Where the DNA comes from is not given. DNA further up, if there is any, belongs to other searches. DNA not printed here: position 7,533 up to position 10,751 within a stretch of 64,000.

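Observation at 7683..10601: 972-aa orphan protein: apparently dead Zn-ribbon methylase module fused to a PD-(D/E)xK-like C-terminus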

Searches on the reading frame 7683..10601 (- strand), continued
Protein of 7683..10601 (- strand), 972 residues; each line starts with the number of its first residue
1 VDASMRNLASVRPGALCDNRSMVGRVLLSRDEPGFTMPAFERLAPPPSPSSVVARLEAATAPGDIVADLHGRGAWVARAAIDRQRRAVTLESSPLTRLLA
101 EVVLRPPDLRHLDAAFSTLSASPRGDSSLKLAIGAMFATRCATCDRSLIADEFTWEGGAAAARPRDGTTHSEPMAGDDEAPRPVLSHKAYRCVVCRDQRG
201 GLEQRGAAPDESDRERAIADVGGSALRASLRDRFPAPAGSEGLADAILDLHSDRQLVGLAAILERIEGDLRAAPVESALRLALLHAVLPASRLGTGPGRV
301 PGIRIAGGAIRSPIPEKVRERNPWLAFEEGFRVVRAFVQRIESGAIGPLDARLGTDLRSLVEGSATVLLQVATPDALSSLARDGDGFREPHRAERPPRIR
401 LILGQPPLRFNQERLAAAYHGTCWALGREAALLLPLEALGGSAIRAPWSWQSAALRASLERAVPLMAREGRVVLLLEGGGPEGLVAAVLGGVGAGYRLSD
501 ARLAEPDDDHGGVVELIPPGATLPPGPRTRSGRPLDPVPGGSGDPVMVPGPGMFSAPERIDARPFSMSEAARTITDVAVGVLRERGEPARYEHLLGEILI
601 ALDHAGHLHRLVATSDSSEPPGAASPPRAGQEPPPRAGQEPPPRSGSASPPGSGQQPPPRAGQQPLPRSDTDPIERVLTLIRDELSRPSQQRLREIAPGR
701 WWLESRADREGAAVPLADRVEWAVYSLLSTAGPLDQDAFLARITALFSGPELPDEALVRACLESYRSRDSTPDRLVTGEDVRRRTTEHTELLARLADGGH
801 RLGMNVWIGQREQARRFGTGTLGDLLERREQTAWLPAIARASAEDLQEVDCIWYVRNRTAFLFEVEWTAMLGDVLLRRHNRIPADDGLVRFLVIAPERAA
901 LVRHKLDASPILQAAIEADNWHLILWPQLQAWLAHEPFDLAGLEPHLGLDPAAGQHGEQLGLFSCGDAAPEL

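Call 43: find_encoding_contigs(protein=P0365, flank=8000, max_places=2)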
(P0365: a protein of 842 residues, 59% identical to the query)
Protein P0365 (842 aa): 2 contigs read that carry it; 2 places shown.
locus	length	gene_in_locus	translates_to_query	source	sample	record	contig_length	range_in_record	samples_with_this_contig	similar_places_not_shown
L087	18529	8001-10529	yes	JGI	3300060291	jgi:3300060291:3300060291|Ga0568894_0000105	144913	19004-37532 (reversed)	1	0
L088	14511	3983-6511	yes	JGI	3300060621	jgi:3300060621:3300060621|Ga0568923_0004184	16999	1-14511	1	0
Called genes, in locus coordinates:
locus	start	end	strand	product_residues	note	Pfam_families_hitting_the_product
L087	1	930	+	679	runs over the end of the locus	PF00884:Sulfatase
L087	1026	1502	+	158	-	PF01592:NifU_N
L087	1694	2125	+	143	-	-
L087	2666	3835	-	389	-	PF04055:Radical_SAM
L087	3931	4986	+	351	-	PF04055:Radical_SAM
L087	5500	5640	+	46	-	-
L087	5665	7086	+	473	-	PF04055:Radical_SAM, PF13186:SPASM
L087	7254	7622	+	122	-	PF20582:UPF0758_N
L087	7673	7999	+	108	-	PF20582:UPF0758_N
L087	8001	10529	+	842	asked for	PF01555:N6_N4_Mtase, PF02086:MethyltransfD12 (weak), PF03602:Cons_hypoth95 (faint), PF27126:NmeDI_C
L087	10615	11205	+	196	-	PF05908:Gamma_PGA_hydro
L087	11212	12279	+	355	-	PF01544:CorA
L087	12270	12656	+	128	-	PF00472:RF-1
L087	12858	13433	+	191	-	PF12917:YfbR-like, PF13023:HD_3, PF01966:HD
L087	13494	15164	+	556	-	PF01266:DAO (faint), PF07992:Pyr_redox_2, PF13738:Pyr_redox_3, PF00070:Pyr_redox, PF02852:Pyr_redox_dim, PF00581:Rhodanese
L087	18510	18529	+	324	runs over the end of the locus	PF08241:Methyltransf_11 (faint), PF13649:Methyltransf_25 (faint), PF01555:N6_N4_Mtase, PF01170:UPF0020 (weak)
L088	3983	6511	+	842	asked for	PF01555:N6_N4_Mtase, PF02086:MethyltransfD12 (weak), PF03602:Cons_hypoth95 (faint), PF27126:NmeDI_C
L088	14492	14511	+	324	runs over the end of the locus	PF08241:Methyltransf_11 (faint), PF13649:Methyltransf_25 (faint), PF01555:N6_N4_Mtase, PF01170:UPF0020 (weak)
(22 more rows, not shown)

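Call 44: predict_structure(alignment_id=A3)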
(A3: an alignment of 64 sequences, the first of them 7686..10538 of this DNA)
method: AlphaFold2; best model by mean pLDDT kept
length: 951 residues; sequences in the alignment: 64
mean_pLDDT: 86.4   pTM: 0.85
mean pLDDT of the five models: 86.4, 84.5, 83.8, 83.5, 82.7
residues with pLDDT >= 90: 652; 70-90: 140; 50-70: 91; < 50: 68
segments of 3 or more residues with pLDDT < 50: 1-3, 148-150, 526-528, 530-536, 602-607, 615-619, 623-628, 630-646, 943-951
pLDDT, mean of each block of 10 residues (from residue 1): 45 80 89 93 97 96 97 97 96 97 97 98 97 79 53 62 95 93 95 95 96 93 96 97 94 95 95 86 93 93 97 95 86 93 95 93 74 78 94 95 97 93 88 96 93 91 97 95 82 92 58 60 52 49 91 97 96 96 94 75 48 49 46 45 52 95 94 96 96 96 90 84 89 92 80 68 92 97 96 96 96 89 95 91 95 93 94 94 95 95 96 93 93 62 47 39
secondary structure, 60 per line:
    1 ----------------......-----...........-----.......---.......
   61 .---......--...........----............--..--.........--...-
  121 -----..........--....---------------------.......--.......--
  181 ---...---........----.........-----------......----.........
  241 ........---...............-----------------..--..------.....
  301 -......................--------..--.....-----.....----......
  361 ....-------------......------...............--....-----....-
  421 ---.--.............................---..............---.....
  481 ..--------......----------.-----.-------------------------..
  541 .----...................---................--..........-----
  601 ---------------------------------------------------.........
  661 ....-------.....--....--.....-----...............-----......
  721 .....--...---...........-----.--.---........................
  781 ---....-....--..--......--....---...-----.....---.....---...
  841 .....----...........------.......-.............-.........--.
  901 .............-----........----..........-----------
elements in order (helices of 4 or more, strands of 3 or more residues): H17-22 H28-38 E44-50 H54-61 E65-70 H73-83 H88-99 H108-114 E117-119 E126-135 H138-141 E163-169 H172-178 E184-186 H190-197 H202-210 H222-227 H232-248 H252-266 E296-300 H302-323 H336-340 E346-350 H355-364 E378-383 H391-404 H407-410 H416-419 H427-444 E445-455 H459-472 E476-482 E491-496 H546-564 H570-583 H586-595 H652-664 E672-676 E679-682 H685-689 H695-709 H715-725 H734-744 H757-780 E784-787 H789-792 H801-804 H807-810 H822-826 E830-834 E838-845 H850-860 E867-873 H875-887 H889-897 E900-904 H905-913 H919-925 H931-940

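Call 47: fold_search(model_id=the predicted structure, library=pdb)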
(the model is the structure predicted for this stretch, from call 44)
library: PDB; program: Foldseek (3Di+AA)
matches with E <= 10: 627; with E <= 0.001: 0
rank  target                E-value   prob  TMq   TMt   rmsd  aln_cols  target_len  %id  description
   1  1wg8_A                5.2e-03  0.93  0.12  0.36  23.5       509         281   12  Crystal structure of a predicted S-adenosylmethionine-dependent methyltransferase TT1512 from Thermus thermophilus HB8 (released 2004-11-27)
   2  1wg8_B                1.3e-02  0.82  0.11  0.34  23.7       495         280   13  Crystal structure of a predicted S-adenosylmethionine-dependent methyltransferase TT1512 from Thermus thermophilus HB8 (released 2004-11-27)
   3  2cww_A                3.7e-02  0.80  0.09  0.21  10.3       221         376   14  Crystal structure of Thermus thermophilus TTHA1280, a putative SAM-dependent RNA methyltransferase, in complex with S- (released 2005-10-11)
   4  9l4q_A                1.1e-01  0.82  0.10  0.35  10.8       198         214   16  Crystal structure of the carbamoyl N-methyltransferase Asc-Orf2 complexed with SAH (released 2025-10-29)
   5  9l4q_B                1.1e-01  0.77  0.09  0.34   9.5       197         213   15  Crystal structure of the carbamoyl N-methyltransferase Asc-Orf2 complexed with SAH (released 2025-10-29)
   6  3g8b_A                1.2e-01  0.21  0.09  0.27  17.6       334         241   15  T. thermophilus 16S rRNA G527 methyltransferase in complex with AdoMet in space group I222 (released 2009-06-30)
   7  1wxw_B                1.3e-01  0.69  0.09  0.20   8.6       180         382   13  Crystal structure of Tt1595, a putative SAM-dependent methyltransferase from Thermus thermophillus HB8 (released 2005-08-02)
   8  3m6v_A                1.4e-01  0.66  0.09  0.18   8.5       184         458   15  Multi-site-specific 16S rRNA methyltransferase RsmF from Thermus thermophilus in space group P2 in complex with S-Aden (released 2010-03-31)
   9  1wxw_A                1.5e-01  0.63  0.10  0.21   9.0       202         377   13  Crystal structure of Tt1595, a putative SAM-dependent methyltransferase from Thermus thermophillus HB8 (released 2005-08-02)
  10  6ix3_B                1.5e-01  0.10  0.08  0.15  18.7       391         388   14  The structure of LepI complex with SAM (released 2019-07-17)
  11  7rfk_A                1.6e-01  0.33  0.09  0.14  10.1       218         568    7  CamA Adenine Methyltransferase Complexed to Cognate Substrate DNA and Inhibitor Sinefungin (released 2021-09-15)
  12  5t6b_D                1.6e-01  0.25  0.07  0.14  12.7       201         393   15  X-ray structure of the KijD1 C3-methyltransfeerase, converted to monomeric form (released 2016-09-14)
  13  8fs2_A                1.7e-01  0.30  0.08  0.13  10.7       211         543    8  CamA Adenine Methyltransferase Complexed to Cognate Substrate DNA and Inhibitor 11b (YD907) (released 2023-05-10)
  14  8ipl_A                1.8e-01  0.38  0.12  0.36  22.5       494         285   11  The structure of human mitochondrial methyltransferase METTL15 with RBFA and SAM (released 2024-01-03)
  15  3m6w                  1.9e-01  0.57  0.09  0.18   8.5       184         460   15  Multi-site-specific 16S rRNA methyltransferase RsmF from Thermus thermophilus in space group P21212 in complex with S-Ad (released 2010-03-31)
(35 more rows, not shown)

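Call 60: search_protein_families(library=padloc, proteins=[P0313, P0365, P0208, P0304, P0041], max_evalue=0.1)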
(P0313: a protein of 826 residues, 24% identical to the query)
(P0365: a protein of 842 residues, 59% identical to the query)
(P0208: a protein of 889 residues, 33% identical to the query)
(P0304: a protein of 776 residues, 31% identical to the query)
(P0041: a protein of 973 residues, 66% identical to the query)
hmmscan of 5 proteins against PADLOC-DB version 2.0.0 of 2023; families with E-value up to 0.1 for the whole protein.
P0313 (826 aa): 77 families (the best 25 are shown)
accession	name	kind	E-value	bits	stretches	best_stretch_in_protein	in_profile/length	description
PDLC02541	PglX|PglXI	-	5.6e-38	128.6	1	142-445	336-604/919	PglXI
PDLC03367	MTase_II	-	2.3e-35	120.1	1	2-462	17-475/633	Type II methyltransferase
PDLC03319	MTase_II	-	1.2e-32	111.5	1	5-431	2-390/503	Type II methyltransferase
PDLC03312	MTase_II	-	2.3e-27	93.2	2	185-444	410-641/1344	Type II methyltransferase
PDLC03346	MTase_II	-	1.2e-23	80.8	1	327-447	605-720/1068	Type II methyltransferase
PDLC03371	MTase_II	-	2.3e-18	64.7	2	11-65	195-249/260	Type II methyltransferase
PDLC03322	MTase_II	-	5.5e-18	63.1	2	4-89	39-127/446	Type II methyltransferase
PDLC03265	MTase_II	-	1.2e-16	59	2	291-363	6-74/333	Type II methyltransferase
PDLC03353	MTase_II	-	6.4e-16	56.7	2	17-68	199-250/260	Type II methyltransferase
PDLC03299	MTase_II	-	5.5e-15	53.6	2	307-353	11-57/296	Type II methyltransferase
PDLC03239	MTase_II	-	7.7e-15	52.5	2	5-85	69-151/442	Type II methyltransferase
PDLC03387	MTase_II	-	9.3e-14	49.2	2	15-58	222-265/289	Type II methyltransferase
PDLC03228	MTase_II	-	3.7e-13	47.8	2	15-58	152-195/227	Type II methyltransferase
PDLC03738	oMTase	-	7.6e-13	45.9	2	312-346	22-55/376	orphan methyltransferase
PDLC03216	MTase_II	-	1.3e-12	45.4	2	313-344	14-45/364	Type II methyltransferase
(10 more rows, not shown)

P0365 (842 aa): 55 families (the best 25 are shown)
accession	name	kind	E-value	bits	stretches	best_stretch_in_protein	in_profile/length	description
PDLC02541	PglX|PglXI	-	1.7e-46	156.8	3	162-490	330-624/919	PglXI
PDLC03312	MTase_II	-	7.3e-35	118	3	336-469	1112-1244/1344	Type II methyltransferase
PDLC03319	MTase_II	-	1.5e-34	117.7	1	35-455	2-390/503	Type II methyltransferase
PDLC03346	MTase_II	-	3.5e-30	102.5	2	162-472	443-721/1068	Type II methyltransferase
PDLC03367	MTase_II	-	9.6e-30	101.5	2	24-126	9-111/633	Type II methyltransferase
PDLC03322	MTase_II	-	4.6e-15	53.4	2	33-122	38-130/446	Type II methyltransferase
PDLC03371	MTase_II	-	5.5e-14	50.3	2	39-86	193-240/260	Type II methyltransferase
PDLC03299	MTase_II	-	2.6e-13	48.1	2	31-119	190-278/296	Type II methyltransferase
PDLC03353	MTase_II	-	3.8e-13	47.6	2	48-98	200-250/260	Type II methyltransferase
PDLC03380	MTase_II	-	6.6e-12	43.3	2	348-439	257-345/393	Type II methyltransferase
PDLC03265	MTase_II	-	1.2e-10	39.3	2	326-390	16-77/333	Type II methyltransferase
PDLC03325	MTase_II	-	1.8e-10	38.2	2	49-120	84-155/426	Type II methyltransferase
PDLC03387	MTase_II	-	6.1e-10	36.7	1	45-95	222-272/289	Type II methyltransferase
PDLC03239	MTase_II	-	1.3e-09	35.3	2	26-125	64-161/442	Type II methyltransferase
PDLC03228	MTase_II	-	3.4e-09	34.9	2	46-94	153-201/227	Type II methyltransferase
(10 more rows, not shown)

P0208 (889 aa): 19 families
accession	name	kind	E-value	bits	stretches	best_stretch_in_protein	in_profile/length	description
PDLC03367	MTase_II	-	1.5e-16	57.8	2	17-84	18-85/633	Type II methyltransferase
PDLC03325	MTase_II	-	4.5e-09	33.5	2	32-115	83-164/426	Type II methyltransferase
PDLC03312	MTase_II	-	6.4e-07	25.4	1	26-136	800-903/1344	Type II methyltransferase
PDLC02541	PglX|PglXI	-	2.3e-06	24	2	154-276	332-463/919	PglXI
PDLC03387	MTase_II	-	7.5e-05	20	1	19-72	212-265/289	Type II methyltransferase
PDLC04134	mad2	-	0.00026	17.9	0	317-446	339-428/492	mads_2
PDLC03246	MTase_II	-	0.00027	18.2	1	23-71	307-355/376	Type II methyltransferase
PDLC03319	MTase_II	-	0.00054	16.9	0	34-82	17-65/503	Type II methyltransferase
PDLC03353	MTase_II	-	0.00086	16.9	1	20-66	188-234/260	Type II methyltransferase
PDLC03322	MTase_II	-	0.0032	14.4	1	37-102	61-126/446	Type II methyltransferase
PDLC03299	MTase_II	-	0.0043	14.6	0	26-71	201-246/296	Type II methyltransferase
PDLC03320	MTase_II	-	0.007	13.6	1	26-82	218-274/289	Type II methyltransferase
PDLC03350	MTase_II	-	0.0077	13.7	1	23-73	236-286/312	Type II methyltransferase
PDLC03327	MTase_II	-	0.037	11.3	1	26-78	228-280/319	Type II methyltransferase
PDLC03309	MTase_II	-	0.039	10.9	0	23-66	284-327/353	Type II methyltransferase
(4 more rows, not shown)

P0304 (776 aa): 42 families (the best 25 are shown)
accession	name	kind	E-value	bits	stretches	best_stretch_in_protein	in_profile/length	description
PDLC03353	MTase_II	-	2e-08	32.1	1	25-74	188-237/260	Type II methyltransferase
PDLC03387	MTase_II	-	2e-07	28.4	1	26-81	214-270/289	Type II methyltransferase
PDLC03312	MTase_II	-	1e-06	24.7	1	16-106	785-875/1344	Type II methyltransferase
PDLC03300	MTase_II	-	1.7e-06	25.3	1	31-77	220-266/302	Type II methyltransferase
PDLC03299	MTase_II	-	2.3e-06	25.3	1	28-76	198-246/296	Type II methyltransferase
PDLC03228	MTase_II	-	2.5e-06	25.5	1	20-81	137-199/227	Type II methyltransferase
PDLC03325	MTase_II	-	3.3e-06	24.1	1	33-87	79-133/426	Type II methyltransferase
PDLC03371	MTase_II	-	4.9e-06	24.3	1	25-76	190-241/260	Type II methyltransferase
PDLC03367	MTase_II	-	2.6e-05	20.8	1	17-91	13-86/633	Type II methyltransferase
PDLC03350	MTase_II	-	7.1e-05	20.3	1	26-77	234-285/312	Type II methyltransferase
PDLC03309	MTase_II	-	7.5e-05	19.8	1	26-74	282-330/353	Type II methyltransferase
PDLC03636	MTase_III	-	9.8e-05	19.3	1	28-74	346-392/575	Type III methyltransferase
PDLC03246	MTase_II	-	0.00011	19.4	1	25-73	304-352/376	Type II methyltransferase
PDLC03265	MTase_II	-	0.00031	18.3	1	25-77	266-318/333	Type II methyltransferase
PDLC03632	MTase_III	-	0.00037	16.6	1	43-82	485-523/983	Type III methyltransferase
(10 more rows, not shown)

P0041 (973 aa): 3 families
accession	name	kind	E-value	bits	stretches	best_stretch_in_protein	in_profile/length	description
PDLC03534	REase_II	-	9.4e-05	19.6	1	783-878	173-268/351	Type II restriction enzyme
PDLC03265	MTase_II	-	0.005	14.3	1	27-73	272-318/333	Type II methyltransferase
PDLC03325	MTase_II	-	0.012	12.4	1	36-98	86-148/426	Type II methyltransferase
